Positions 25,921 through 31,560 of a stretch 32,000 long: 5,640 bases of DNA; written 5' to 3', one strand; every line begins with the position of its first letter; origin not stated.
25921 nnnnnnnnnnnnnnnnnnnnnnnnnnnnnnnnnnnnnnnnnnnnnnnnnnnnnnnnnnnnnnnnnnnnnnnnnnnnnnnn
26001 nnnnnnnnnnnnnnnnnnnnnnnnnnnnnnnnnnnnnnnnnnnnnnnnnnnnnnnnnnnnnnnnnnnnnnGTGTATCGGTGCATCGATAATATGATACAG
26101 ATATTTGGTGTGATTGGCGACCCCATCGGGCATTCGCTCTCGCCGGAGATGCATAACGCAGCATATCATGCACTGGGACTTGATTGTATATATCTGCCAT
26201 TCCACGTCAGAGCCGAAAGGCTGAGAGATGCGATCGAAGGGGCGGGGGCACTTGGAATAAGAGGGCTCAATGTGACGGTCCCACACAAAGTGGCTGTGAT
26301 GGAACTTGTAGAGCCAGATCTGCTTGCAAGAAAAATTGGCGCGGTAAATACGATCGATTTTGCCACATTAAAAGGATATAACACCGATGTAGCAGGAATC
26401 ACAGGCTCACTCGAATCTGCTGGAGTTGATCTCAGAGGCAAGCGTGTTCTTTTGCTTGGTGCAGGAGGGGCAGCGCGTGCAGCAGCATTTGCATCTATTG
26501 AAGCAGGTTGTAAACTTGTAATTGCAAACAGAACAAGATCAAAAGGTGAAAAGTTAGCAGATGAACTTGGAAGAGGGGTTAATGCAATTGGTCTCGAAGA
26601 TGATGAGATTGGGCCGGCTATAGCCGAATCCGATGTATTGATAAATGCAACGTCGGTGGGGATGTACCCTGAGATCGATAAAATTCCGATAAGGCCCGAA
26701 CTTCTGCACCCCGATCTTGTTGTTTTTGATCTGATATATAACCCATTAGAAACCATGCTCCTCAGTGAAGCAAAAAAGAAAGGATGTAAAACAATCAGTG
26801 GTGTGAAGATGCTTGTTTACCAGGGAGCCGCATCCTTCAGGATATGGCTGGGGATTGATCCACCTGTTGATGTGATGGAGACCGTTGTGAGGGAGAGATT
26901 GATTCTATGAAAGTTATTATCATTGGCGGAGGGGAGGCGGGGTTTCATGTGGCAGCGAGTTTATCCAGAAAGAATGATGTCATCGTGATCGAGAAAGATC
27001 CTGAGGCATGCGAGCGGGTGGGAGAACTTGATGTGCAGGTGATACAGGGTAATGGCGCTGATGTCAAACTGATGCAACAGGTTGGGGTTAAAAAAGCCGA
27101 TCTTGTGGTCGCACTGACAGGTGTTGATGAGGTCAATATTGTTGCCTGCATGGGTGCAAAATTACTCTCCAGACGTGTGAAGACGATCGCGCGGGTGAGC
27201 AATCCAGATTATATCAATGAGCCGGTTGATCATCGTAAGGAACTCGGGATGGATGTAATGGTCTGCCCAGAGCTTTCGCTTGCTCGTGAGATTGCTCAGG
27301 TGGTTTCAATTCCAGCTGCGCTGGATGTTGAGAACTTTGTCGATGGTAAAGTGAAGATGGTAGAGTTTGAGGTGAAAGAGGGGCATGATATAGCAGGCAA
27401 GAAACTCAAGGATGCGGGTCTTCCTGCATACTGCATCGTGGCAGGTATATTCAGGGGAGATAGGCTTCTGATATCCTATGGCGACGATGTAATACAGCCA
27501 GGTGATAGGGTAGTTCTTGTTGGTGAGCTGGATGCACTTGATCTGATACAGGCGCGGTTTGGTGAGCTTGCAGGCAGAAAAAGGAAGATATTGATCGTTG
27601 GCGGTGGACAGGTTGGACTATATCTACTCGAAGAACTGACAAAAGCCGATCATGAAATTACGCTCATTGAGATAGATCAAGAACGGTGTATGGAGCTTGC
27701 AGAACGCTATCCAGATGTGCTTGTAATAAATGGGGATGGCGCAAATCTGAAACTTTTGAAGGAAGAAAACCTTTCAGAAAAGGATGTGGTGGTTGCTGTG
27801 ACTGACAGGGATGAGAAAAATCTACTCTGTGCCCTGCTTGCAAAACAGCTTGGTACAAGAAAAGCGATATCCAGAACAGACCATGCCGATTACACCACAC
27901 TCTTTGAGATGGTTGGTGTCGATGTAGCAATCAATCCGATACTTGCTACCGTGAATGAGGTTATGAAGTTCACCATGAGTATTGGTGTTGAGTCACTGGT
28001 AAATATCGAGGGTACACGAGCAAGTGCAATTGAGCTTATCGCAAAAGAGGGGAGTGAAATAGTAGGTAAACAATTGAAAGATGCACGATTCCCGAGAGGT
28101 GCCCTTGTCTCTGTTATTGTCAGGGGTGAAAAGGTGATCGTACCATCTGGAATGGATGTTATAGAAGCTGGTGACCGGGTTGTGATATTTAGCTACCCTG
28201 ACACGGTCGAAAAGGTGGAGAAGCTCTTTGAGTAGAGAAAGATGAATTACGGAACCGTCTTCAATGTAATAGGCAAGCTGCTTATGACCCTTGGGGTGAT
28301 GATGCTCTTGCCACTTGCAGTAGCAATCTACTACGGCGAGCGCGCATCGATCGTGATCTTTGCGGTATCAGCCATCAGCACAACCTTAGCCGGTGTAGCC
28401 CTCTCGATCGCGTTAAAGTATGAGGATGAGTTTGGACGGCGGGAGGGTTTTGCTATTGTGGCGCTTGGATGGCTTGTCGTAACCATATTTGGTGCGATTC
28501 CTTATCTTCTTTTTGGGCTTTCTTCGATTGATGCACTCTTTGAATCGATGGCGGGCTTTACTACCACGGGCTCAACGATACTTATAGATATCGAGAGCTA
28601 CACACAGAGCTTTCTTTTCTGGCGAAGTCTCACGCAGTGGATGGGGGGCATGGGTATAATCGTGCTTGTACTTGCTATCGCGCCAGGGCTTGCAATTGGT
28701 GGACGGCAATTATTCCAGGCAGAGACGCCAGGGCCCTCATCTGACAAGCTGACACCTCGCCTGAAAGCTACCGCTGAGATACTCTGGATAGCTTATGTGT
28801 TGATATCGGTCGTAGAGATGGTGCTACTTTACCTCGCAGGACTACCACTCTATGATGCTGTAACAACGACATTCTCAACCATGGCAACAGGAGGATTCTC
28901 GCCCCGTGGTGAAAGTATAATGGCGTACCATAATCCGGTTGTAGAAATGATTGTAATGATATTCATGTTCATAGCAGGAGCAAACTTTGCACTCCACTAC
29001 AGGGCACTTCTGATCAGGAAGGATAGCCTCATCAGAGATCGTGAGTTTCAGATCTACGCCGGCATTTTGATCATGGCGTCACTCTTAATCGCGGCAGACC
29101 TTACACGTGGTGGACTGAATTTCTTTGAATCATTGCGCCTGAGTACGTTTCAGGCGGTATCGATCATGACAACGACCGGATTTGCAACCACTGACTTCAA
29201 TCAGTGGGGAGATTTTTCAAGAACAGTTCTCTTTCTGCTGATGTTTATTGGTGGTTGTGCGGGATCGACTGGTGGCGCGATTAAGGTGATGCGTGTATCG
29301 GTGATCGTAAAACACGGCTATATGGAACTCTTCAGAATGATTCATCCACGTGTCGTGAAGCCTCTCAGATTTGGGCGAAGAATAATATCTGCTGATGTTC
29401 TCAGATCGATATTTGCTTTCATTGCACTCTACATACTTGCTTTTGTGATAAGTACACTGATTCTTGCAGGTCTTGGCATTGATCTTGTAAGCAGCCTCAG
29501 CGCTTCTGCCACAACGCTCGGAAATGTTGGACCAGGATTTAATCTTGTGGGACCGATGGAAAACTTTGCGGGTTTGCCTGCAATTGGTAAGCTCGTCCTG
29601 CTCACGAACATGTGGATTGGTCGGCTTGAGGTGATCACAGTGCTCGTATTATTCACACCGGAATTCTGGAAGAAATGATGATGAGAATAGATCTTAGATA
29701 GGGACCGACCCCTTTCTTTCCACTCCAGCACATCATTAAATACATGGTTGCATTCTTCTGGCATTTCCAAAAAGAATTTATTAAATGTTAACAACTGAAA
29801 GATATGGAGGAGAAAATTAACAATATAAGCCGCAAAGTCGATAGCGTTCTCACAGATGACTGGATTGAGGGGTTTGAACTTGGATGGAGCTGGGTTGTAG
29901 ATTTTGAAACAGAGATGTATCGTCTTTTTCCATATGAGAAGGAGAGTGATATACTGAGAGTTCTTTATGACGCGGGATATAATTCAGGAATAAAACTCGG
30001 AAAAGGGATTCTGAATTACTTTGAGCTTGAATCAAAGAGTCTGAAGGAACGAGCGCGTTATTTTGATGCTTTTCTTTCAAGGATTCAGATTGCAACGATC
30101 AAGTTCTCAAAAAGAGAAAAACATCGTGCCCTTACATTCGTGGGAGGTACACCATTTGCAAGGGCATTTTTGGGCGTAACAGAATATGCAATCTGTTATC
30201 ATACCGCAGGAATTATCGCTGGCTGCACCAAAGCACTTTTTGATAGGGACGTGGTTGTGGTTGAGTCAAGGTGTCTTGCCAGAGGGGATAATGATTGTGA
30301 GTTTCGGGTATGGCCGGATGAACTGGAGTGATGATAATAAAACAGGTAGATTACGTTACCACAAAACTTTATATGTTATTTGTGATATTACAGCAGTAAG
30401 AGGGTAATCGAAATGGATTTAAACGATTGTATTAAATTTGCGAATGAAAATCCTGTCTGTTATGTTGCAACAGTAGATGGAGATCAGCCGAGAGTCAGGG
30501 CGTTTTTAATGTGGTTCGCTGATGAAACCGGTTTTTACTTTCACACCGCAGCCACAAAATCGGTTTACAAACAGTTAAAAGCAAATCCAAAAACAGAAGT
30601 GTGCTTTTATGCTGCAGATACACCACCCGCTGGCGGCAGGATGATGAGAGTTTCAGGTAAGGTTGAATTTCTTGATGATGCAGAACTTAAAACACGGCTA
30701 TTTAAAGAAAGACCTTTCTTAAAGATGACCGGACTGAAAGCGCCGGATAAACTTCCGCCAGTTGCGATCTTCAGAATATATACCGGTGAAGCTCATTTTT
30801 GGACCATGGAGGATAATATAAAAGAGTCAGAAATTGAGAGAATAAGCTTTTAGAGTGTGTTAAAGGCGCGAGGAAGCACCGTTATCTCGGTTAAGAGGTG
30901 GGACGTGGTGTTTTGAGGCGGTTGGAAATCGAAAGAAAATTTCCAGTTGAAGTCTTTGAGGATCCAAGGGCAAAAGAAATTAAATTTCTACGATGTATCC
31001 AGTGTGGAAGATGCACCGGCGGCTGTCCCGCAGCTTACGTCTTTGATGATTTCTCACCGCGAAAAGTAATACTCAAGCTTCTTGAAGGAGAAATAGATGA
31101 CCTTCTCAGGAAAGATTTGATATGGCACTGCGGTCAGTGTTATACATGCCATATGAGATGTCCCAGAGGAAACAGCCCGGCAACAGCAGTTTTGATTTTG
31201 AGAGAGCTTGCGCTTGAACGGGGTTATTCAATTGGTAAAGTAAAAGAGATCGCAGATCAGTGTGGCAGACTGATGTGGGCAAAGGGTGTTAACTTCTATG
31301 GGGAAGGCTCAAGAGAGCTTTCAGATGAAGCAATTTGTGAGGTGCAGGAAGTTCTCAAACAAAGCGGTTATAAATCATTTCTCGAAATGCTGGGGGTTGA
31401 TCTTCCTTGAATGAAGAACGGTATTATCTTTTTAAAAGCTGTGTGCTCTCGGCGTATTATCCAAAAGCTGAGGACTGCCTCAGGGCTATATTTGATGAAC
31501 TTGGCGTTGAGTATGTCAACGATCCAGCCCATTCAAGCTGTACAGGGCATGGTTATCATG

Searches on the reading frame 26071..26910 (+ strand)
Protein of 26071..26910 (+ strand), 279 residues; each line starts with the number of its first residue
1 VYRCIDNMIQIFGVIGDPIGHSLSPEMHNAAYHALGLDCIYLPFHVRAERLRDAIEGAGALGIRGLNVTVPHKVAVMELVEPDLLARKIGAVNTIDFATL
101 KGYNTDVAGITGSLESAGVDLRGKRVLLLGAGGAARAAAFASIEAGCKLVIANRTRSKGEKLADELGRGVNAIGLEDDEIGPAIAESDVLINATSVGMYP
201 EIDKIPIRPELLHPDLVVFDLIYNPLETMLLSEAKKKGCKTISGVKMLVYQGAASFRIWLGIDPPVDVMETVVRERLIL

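Call 14: search_protein_families(library=pfam, proteins=[window:26071-26910:+], max_evalue=0.001)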
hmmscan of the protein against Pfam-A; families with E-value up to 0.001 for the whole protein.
window:26071-26910:+ (279 aa): 3 families
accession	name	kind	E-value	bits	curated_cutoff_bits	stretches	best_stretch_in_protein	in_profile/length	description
PF08501.16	Shikimate_dh_N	-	5.3e-28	97.5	27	1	14-95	1-83/83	Shikimate dehydrogenase substrate binding domain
PF18317.6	SDH_C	-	1.6e-13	50.6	25.8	1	244-274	1-31/31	Shikimate 5'-dehydrogenase C-terminal domain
PF01488.26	Shikimate_DH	-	1.9e-11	44.7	24.3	1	120-195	9-84/138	Shikimate / quinate 5-dehydrogenase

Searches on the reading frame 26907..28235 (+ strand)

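Call 14: search_protein_families(library=pfam, proteins=[window:26907-28235:+], max_evalue=0.001)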
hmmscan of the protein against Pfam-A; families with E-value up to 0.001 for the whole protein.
window:26907-28235:+ (442 aa): 20 families
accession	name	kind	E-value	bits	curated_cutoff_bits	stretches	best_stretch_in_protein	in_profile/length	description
PF02254.24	TrkA_N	-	1.6e-56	190.1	23.8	2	3-121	1-116/116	TrkA-N domain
PF02080.26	TrkA_C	-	3.4e-33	113.8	27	2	376-441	3-70/71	TrkA-C domain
PF13241.12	NAD_binding_7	-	2.6e-12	47.7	22.1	1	224-315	6-85/104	Putative NAD(P)-binding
PF03435.24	Sacchrp_dh_NADP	-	3.7e-08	34.2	25.1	1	228-297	1-74/129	Saccharopine dehydrogenase NADP binding domain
PF03807.23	F420_oxidored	-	1.1e-07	32.8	21.6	1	227-301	1-69/94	NADP oxidoreductase coenzyme F420-dependent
PF13450.12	NAD_binding_8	-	1.4e-07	32.1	21.9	0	230-257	1-28/68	NAD(P)-binding Rossmann-like domain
PF01266.30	DAO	-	1.8e-07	31.5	27.9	0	2-35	1-35/353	FAD dependent oxidoreductase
PF07992.20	Pyr_redox_2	-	1.8e-07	31.3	26.1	0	215-316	132-236/291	Pyridine nucleotide-disulphide oxidoreductase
PF01488.26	Shikimate_DH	-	5.1e-07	30.3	24.3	0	215-303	4-87/138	Shikimate / quinate 5-dehydrogenase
PF03486.20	HI0933_like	-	2.9e-06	27.4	50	0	2-37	2-38/244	HI0933-like protein Rossmann domain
PF02558.23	ApbA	-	6.9e-06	26.2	22.2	0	228-292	1-61/150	Ketopantoate reductase PanE/ApbA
PF00070.33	Pyr_redox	-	7.4e-06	26.8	22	0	227-258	1-32/82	Pyridine nucleotide-disulphide oxidoreductase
PF06690.17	HcgC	-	5.6e-05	23.3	31.4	0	2-76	45-110/248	FeGP cofactor biosynthesis protein, methyltransferase HcgC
PF01494.25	FAD_binding_3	-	6.4e-05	22.8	22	0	2-37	3-39/349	FAD binding domain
PF01262.27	AlaDh_PNT_C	-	0.00012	22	23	0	2-69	30-98/214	Alanine dehydrogenase/PNT, C-terminal domain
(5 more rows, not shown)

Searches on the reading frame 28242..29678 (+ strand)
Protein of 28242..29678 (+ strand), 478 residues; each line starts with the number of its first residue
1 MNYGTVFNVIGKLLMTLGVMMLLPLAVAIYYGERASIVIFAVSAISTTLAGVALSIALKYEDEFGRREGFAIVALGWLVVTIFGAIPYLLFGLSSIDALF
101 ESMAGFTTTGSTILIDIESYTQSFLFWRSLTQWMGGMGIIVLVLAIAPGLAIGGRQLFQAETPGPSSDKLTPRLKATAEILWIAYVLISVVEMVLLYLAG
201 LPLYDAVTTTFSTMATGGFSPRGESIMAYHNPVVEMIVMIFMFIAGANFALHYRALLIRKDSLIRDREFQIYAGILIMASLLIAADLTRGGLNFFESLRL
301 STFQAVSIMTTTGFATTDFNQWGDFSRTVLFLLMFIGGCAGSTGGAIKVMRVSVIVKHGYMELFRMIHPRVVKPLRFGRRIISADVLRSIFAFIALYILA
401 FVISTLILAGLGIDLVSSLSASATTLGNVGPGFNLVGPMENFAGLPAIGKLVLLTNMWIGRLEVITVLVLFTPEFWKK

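Call 14: search_protein_families(library=pfam, proteins=[window:28242-29678:+], max_evalue=0.001)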
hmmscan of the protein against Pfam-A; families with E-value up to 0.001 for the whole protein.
window:28242-29678:+ (478 aa): 1 family
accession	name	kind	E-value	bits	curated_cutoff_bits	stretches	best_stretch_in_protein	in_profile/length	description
PF02386.22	TrkH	-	6.4e-73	246.4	27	2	39-266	5-251/502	Cation transport protein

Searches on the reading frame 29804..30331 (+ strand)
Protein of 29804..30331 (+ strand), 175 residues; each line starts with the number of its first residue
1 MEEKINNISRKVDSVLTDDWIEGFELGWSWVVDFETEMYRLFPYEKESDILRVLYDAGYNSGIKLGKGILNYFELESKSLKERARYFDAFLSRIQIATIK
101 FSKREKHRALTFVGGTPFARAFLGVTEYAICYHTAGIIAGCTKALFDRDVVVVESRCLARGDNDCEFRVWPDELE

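Call 14: search_protein_families(library=pfam, proteins=[window:29804-30331:+], max_evalue=0.001)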
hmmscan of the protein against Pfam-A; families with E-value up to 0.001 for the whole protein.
window:29804-30331:+ (175 aa): 1 family
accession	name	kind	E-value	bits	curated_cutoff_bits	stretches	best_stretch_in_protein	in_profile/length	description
PF02830.23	V4R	-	1.2e-10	41.8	31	1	124-169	15-60/62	V4R domain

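Call 64: search_protein_families(library=ncbifam, proteins=[window:29804-30331:+], max_evalue=0.00001)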
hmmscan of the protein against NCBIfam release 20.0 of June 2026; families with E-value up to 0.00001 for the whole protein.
window:29804-30331:+ (175 aa): 1 family
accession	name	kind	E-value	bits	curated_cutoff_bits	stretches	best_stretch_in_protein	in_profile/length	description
NF053755.1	MsvR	equivalog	1.4e-08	34.7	220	1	60-169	132-236/236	transcriptional factor MsvR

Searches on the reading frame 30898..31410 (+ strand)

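Call 14: search_protein_families(library=pfam, proteins=[window:30898-31410:+], max_evalue=0.001)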
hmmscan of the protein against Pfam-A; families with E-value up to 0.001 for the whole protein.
window:30898-31410:+ (170 aa): 6 families
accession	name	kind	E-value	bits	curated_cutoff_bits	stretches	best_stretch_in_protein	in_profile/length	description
PF13183.11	Fer4_8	-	2.8e-10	41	27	1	31-91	3-67/68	4Fe-4S dicluster domain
PF13187.11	Fer4_9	-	1.6e-08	34.9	27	1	32-91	1-50/52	4Fe-4S dicluster domain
PF13534.11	Fer4_17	-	3.5e-08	34.3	22.2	1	32-91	1-59/61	4Fe-4S dicluster domain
PF13237.11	Fer4_10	-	2.6e-07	30.9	25.5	1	30-89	6-53/53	4Fe-4S dicluster domain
PF12797.12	Fer4_2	-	3.8e-05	23.8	24.5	1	27-45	4-22/22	4Fe-4S binding domain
PF14697.11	Fer4_21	-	0.0008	19.9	35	0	29-45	4-20/59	4Fe-4S dicluster domain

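Call 64: search_protein_families(library=ncbifam, proteins=[window:30913-31410:+], max_evalue=0.00001)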
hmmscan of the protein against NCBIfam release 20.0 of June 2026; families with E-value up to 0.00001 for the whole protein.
window:30913-31410:+ (165 aa): 9 families
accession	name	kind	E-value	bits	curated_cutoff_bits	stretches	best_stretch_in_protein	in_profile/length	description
NF041779.1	hetero_SS_HdrC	equivalog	9.8e-29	100.2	350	1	22-115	27-118/198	ferredoxin:CoB-CoM heterodisulfide reductase subunit HdrC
NF041890.1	hdrC_Methbact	equivalog_domain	1.9e-27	96.1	270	1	9-114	11-115/192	ferredoxin:CoB-CoM heterodisulfide reductase subunit HdrC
TIGR03290.1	CoB_CoM_SS_C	equivalog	9.8e-20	71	160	1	27-114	3-89/144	CoB--CoM heterodisulfide reductase subunit C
NF038018.1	qmoC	equivalog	9e-13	48.4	300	1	26-110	18-101/360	quinone-interacting membrane-bound oxidoreductase complex subunit QmoC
NF004616.0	PRK05950.1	subfamily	2.4e-07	30.1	228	1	19-103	140-236/238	succinate dehydrogenase iron-sulfur subunit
NF004898.0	PRK06259.1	equivalog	4.1e-07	29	385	1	20-116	127-232/488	fumarate reductase (CoM/CoB) subunit TfrB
NF009226.0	PRK12576.1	equivalog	9.5e-07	28.4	344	1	23-98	151-235/317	succinate dehydrogenase/fumarate reductase iron-sulfur subunit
TIGR00384.1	dhsB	subfamily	1.8e-06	27.6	88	0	19-93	133-218/222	succinate dehydrogenase and fumarate reductase iron-sulfur protein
NF042952.1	MFR_FeS_SdhB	equivalog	7.9e-06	25.1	600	0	69-110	200-241/320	8-methylmenaquinol:fumarate reductase iron-sulfur subunit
